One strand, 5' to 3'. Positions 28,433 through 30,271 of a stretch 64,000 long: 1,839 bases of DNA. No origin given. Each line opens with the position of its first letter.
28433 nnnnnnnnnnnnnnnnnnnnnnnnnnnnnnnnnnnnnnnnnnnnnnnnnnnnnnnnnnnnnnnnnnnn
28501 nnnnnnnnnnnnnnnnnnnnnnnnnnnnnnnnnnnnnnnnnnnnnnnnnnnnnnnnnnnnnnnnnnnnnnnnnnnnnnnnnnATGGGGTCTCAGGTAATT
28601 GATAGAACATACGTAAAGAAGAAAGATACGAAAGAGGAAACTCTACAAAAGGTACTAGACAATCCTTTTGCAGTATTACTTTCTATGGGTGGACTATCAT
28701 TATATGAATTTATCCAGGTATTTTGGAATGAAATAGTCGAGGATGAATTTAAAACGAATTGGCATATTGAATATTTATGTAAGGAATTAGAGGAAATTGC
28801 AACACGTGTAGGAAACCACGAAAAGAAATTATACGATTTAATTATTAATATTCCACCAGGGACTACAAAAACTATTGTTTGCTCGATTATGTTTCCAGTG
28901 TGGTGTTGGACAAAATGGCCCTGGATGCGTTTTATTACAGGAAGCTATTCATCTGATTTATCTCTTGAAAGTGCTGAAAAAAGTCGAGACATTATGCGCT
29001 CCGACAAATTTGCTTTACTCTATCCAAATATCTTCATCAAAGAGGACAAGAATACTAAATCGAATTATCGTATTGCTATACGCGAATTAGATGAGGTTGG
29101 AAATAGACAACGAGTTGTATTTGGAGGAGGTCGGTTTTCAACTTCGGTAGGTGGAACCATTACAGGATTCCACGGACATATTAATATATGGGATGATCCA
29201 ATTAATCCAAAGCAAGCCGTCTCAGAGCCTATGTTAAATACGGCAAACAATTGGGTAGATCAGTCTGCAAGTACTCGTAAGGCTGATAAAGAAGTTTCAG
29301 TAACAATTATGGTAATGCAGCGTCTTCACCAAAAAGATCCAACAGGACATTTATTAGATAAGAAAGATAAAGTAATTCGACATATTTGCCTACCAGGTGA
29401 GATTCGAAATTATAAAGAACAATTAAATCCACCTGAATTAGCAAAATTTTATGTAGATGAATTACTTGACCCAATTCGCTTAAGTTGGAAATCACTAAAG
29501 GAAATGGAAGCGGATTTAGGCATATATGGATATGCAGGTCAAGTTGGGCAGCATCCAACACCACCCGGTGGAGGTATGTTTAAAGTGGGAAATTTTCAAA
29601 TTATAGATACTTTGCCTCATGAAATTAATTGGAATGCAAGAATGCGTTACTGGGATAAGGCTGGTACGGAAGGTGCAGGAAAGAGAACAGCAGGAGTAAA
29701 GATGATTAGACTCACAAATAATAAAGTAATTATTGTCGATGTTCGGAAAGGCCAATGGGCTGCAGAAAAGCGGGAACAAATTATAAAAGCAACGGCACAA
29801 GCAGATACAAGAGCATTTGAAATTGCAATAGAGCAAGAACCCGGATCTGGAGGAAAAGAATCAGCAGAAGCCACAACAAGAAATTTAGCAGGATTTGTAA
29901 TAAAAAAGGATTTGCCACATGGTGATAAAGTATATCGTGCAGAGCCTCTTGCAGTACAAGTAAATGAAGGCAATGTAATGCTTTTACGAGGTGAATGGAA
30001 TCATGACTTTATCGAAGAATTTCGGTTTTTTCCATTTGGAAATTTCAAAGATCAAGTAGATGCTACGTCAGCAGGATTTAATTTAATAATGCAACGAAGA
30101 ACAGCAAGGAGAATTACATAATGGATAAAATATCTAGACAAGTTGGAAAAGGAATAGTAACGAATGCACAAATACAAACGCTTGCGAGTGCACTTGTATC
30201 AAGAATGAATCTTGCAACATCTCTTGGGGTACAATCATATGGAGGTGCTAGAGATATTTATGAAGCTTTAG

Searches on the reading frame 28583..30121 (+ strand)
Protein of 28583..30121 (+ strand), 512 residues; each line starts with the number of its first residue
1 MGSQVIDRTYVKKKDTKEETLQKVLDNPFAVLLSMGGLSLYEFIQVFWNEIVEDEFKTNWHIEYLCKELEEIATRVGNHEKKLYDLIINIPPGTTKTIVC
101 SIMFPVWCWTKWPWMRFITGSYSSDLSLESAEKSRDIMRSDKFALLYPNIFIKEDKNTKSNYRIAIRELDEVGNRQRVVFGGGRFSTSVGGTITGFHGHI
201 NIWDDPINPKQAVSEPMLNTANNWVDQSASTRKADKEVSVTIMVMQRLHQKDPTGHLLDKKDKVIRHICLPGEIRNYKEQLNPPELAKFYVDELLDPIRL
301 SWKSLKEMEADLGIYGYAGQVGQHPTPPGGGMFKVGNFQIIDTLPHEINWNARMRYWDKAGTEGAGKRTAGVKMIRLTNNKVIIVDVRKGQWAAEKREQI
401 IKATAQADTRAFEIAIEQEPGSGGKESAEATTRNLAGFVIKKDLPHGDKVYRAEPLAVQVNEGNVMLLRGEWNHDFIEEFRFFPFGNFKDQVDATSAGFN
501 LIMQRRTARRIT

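Call 75: search_protein_families(library=pfam, proteins=[window:28583-30121:+], max_evalue=0.001)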
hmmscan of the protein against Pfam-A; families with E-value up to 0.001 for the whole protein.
window:28583-30121:+ (512 aa): 1 family
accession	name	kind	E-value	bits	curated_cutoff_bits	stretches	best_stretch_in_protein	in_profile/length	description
PF17289.8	Terminase_6C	-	1.3e-06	28.9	22.6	1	356-499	2-152/155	Terminase RNaseH-like domain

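Call 76: search_dna_similar(query=window:28583-30121:+, collection=phages, mode=protein, max_rows=12, max_evalue=1e-10)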
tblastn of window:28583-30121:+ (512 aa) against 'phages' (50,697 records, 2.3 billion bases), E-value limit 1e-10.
Records with a match: 1308; places in all: 1311; records where one place covers at least 80% of the query: 504.
Best place of each record, by identity: <60% 1308.
By first word of the organism name: Escherichia 433; Klebsiella 110; Salmonella 92; Vibrio 91; Erwinia 55; Acinetobacter 51; Helicobacter 39; Microbacterium 39; Bacteriophage 37; Shigella 35; and 62 more.
By host as written in the record: - 173; Escherichia coli 114; Escherichia coli K-12 MG1655 53; Escherichia coli DSM 12242 43; Klebsiella pneumoniae 34; Helicobacter pylori 30; Erwinia amylovora 27; Campylobacter jejuni 22; and 361 more.
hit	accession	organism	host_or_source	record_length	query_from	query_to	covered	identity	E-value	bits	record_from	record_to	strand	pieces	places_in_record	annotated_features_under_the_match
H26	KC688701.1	Croceibacter phage P2559Y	Croceibacter atlanticus HTCC2559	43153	4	494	96%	38.7%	7e-86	295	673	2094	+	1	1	terminase-like family protein | terminase small subunit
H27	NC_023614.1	Croceibacter phage P2559Y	Croceibacter atlanticus HTCC2559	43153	4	494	96%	38.7%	7e-86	295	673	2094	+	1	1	terminase large subunit | terminase small subunit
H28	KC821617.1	Cellulophaga phage phi17:1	Cellulophaga baltica #17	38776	30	505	93%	37.6%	9e-87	297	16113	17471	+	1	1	phage terminase large subunit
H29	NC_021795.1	Cellulophaga phage phi17:1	Cellulophaga baltica #17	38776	30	505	93%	37.6%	9e-87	297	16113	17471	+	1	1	terminase large subunit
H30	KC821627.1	Cellulophaga phage phi18:2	Cellulophaga baltica #18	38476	30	505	93%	37.4%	7e-87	298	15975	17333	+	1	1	phage terminase large subunit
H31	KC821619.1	Cellulophaga phage phi18:1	Cellulophaga baltica #18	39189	30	505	93%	37.4%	7e-87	298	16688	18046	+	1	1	phage terminase large subunit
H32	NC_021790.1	Cellulophaga phage phi18:1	Cellulophaga baltica #18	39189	30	505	93%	37.4%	7e-87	298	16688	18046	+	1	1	terminase large subunit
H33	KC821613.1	Cellulophaga phage phi12:1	Cellulophaga baltica #12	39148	30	505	93%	37.4%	1e-86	297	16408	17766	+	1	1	phage terminase large subunit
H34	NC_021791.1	Cellulophaga phage phi12:1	Cellulophaga baltica #12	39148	30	505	93%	37.4%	1e-86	297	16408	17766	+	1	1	terminase large subunit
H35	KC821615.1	Cellulophaga phage phi12:3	Cellulophaga baltica #12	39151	30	505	93%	37.4%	1e-86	297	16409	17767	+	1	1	phage terminase large subunit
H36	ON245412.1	Phage vB_RanS_PJN03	sewage water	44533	28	511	95%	36.5%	8e-84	289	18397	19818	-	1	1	terminase large subunit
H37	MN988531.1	Rhizobium phage RHph_Y5A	Rhizobium phaseoli N161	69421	39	504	91%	36.1%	2e-68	244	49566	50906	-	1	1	terminase large subunit protein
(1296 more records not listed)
